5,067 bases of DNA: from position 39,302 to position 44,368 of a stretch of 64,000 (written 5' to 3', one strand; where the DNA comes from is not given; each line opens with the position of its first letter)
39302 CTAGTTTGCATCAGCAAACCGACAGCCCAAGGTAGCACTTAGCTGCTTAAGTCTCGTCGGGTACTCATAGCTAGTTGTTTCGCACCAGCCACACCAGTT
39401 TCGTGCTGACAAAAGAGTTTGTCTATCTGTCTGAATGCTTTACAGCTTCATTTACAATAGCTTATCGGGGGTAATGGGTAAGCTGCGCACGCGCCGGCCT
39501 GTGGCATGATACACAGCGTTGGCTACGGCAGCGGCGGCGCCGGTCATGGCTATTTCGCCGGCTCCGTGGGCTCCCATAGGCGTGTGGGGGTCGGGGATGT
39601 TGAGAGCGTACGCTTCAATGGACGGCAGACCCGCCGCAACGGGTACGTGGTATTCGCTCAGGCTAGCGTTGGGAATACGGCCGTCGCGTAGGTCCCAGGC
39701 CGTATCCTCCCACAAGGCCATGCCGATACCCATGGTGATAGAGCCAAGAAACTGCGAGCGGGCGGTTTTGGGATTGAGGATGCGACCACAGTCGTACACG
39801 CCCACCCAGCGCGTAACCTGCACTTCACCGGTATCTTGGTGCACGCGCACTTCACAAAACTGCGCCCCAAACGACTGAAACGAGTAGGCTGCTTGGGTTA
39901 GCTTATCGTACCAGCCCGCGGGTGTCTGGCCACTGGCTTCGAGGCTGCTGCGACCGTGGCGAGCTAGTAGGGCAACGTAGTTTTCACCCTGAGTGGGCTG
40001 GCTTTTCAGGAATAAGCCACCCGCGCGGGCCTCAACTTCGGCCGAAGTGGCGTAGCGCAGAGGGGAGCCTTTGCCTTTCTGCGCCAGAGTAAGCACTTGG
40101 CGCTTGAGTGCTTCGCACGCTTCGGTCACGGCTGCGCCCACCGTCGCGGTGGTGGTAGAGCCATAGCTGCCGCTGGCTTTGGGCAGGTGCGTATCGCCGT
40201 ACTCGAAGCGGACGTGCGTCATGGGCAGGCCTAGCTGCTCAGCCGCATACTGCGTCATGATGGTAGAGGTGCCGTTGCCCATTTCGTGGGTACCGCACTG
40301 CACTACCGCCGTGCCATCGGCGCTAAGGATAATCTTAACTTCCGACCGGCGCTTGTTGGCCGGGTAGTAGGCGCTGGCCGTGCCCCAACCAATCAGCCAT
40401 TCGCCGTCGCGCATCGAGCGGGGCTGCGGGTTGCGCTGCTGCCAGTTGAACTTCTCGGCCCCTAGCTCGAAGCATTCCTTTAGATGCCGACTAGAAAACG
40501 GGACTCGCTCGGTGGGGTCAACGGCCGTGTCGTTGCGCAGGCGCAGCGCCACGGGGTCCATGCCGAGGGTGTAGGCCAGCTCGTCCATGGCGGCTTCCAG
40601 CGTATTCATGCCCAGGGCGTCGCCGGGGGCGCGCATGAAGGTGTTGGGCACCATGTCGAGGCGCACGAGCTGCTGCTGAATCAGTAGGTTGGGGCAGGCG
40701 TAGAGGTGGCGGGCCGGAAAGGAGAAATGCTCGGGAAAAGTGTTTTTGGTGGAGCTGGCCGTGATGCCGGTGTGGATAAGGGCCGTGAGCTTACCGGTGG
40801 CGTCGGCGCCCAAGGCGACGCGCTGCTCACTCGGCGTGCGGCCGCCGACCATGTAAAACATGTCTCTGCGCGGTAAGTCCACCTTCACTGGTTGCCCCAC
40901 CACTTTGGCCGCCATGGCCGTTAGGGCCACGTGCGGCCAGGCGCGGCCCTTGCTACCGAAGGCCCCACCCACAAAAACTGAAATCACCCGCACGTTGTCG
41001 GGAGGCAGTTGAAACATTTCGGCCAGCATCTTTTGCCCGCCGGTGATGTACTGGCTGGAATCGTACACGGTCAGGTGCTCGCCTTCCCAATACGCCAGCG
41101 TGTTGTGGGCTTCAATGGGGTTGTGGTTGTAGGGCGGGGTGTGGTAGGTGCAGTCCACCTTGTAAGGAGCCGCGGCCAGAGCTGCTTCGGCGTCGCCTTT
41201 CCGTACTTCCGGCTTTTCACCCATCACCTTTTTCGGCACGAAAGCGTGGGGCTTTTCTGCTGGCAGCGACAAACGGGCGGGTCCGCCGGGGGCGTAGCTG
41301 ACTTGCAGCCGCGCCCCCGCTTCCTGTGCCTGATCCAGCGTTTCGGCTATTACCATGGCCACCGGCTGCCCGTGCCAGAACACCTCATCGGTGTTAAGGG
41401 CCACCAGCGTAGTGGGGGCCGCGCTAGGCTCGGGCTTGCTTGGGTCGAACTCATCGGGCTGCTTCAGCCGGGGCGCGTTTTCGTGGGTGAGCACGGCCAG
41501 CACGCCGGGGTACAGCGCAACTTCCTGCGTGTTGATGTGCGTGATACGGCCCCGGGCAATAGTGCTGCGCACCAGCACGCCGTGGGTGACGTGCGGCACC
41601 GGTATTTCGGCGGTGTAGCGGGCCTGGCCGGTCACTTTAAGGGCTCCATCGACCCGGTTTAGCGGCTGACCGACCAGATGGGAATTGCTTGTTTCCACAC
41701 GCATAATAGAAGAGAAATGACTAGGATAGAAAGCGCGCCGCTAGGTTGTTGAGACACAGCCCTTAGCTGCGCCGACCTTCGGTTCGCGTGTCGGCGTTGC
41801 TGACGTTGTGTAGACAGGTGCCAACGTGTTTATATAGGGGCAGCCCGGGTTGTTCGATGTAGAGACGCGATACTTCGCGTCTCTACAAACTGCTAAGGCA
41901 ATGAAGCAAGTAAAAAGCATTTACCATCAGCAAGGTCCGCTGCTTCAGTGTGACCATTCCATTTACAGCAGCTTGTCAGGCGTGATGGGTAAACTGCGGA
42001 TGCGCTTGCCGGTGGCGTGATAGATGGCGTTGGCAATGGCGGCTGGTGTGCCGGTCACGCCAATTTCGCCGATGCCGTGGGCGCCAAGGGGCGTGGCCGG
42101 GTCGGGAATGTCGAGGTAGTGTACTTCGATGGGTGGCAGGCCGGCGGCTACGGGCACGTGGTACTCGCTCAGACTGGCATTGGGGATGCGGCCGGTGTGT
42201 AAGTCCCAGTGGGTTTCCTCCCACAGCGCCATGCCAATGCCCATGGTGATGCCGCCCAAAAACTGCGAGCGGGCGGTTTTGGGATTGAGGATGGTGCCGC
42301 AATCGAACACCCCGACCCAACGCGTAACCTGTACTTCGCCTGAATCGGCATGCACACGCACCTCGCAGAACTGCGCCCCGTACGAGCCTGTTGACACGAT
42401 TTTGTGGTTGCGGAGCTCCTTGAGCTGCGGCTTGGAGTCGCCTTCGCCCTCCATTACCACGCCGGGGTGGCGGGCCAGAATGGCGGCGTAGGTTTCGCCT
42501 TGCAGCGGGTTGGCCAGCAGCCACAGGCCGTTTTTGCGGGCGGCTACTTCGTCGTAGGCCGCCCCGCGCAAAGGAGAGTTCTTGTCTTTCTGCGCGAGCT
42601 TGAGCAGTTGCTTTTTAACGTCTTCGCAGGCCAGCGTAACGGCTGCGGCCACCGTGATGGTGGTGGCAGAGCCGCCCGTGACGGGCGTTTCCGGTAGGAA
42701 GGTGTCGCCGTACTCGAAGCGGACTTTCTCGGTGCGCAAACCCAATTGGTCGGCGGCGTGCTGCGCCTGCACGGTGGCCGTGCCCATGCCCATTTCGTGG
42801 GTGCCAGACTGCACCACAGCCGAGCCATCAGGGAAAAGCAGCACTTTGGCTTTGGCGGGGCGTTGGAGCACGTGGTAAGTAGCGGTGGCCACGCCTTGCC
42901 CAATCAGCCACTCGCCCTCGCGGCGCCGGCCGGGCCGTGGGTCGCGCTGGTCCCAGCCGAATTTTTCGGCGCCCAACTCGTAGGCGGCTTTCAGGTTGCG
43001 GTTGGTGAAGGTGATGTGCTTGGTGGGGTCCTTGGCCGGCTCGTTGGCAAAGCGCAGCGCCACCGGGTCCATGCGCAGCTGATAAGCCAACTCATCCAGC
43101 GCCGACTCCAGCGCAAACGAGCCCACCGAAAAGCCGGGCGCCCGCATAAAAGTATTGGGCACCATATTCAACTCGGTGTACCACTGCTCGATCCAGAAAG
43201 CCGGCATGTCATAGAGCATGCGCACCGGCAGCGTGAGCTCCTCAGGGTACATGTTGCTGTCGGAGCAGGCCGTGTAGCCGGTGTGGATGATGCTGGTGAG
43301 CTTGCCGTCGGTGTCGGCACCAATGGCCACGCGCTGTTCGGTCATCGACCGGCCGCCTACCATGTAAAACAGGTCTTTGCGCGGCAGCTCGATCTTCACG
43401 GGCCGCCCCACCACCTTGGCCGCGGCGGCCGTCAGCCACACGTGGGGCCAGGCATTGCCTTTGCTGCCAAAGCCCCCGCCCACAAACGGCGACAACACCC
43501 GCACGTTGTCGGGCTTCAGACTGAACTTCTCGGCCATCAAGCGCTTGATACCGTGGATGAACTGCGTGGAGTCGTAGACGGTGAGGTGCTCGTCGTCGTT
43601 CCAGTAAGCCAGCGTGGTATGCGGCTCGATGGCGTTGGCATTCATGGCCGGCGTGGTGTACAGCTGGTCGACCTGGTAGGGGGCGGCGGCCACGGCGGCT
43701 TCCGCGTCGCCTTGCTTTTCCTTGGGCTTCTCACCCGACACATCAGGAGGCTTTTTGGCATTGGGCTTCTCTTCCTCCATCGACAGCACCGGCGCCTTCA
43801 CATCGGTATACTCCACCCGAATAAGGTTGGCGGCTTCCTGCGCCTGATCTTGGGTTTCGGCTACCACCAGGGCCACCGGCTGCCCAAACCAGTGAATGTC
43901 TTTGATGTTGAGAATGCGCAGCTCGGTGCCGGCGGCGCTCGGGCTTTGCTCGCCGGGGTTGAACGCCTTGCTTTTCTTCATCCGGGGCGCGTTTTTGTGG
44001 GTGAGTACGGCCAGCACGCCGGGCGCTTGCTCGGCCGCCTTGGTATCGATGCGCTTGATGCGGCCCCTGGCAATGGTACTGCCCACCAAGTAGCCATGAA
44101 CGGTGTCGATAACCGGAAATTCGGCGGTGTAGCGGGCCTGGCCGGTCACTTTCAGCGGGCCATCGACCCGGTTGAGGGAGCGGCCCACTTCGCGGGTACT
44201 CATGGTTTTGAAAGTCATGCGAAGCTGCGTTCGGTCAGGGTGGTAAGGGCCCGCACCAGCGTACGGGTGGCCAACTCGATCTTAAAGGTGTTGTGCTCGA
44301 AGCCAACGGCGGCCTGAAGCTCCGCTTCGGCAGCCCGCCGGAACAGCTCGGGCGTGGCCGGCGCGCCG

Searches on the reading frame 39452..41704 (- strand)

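Call 33: search_protein_families(library=pfam, proteins=[window:39452-41704:-], max_evalue=0.00001)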
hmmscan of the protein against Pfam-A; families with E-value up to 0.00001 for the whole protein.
window:39452-41704:- (750 aa): 3 families
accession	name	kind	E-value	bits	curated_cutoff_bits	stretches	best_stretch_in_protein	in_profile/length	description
PF20256.3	MoCoBD_2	-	7e-64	216.5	27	1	416-694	3-283/283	Molybdopterin cofactor-binding domain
PF02738.23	MoCoBD_1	-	1.5e-57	195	27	1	160-391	9-243/244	Molybdopterin cofactor-binding domain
PF01315.27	Ald_Xan_dh_C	-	3.6e-22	79.2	31.3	1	25-138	1-107/110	Aldehyde oxidase and xanthine dehydrogenase, a/b hammerhead domain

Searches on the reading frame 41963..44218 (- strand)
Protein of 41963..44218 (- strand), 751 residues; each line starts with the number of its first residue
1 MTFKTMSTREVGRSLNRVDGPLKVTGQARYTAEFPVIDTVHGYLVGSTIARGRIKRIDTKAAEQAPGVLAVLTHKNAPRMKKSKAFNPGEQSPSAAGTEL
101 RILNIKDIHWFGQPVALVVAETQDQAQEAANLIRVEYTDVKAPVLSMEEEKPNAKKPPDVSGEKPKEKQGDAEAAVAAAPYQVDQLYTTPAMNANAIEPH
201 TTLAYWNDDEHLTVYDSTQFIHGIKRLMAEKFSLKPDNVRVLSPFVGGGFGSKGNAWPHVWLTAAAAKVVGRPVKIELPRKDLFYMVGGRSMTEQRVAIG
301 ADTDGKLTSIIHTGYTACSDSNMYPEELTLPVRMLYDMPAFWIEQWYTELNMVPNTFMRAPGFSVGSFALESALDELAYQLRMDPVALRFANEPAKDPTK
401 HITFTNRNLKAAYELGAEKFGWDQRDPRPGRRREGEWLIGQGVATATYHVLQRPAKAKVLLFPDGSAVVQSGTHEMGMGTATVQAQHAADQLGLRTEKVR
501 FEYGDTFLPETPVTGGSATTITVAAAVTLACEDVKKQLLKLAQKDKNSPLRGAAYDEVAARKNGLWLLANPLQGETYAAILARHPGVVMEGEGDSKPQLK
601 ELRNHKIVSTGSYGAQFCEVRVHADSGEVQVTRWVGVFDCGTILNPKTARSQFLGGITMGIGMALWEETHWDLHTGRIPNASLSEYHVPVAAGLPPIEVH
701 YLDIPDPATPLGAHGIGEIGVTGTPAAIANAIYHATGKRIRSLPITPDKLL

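Call 34: search_protein_families(library=pfam, proteins=[window:41963-44218:-], max_evalue=0.00001)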
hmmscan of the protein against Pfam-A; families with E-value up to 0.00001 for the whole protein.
window:41963-44218:- (751 aa): 3 families
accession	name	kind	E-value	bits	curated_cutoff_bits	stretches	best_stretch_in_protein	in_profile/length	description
PF20256.3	MoCoBD_2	-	6.3e-58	196.9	27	1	417-695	3-283/283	Molybdopterin cofactor-binding domain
PF02738.23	MoCoBD_1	-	1.6e-55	188.3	27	1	166-392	12-243/244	Molybdopterin cofactor-binding domain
PF01315.27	Ald_Xan_dh_C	-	5.5e-27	94.7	31.3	1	25-139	1-108/110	Aldehyde oxidase and xanthine dehydrogenase, a/b hammerhead domain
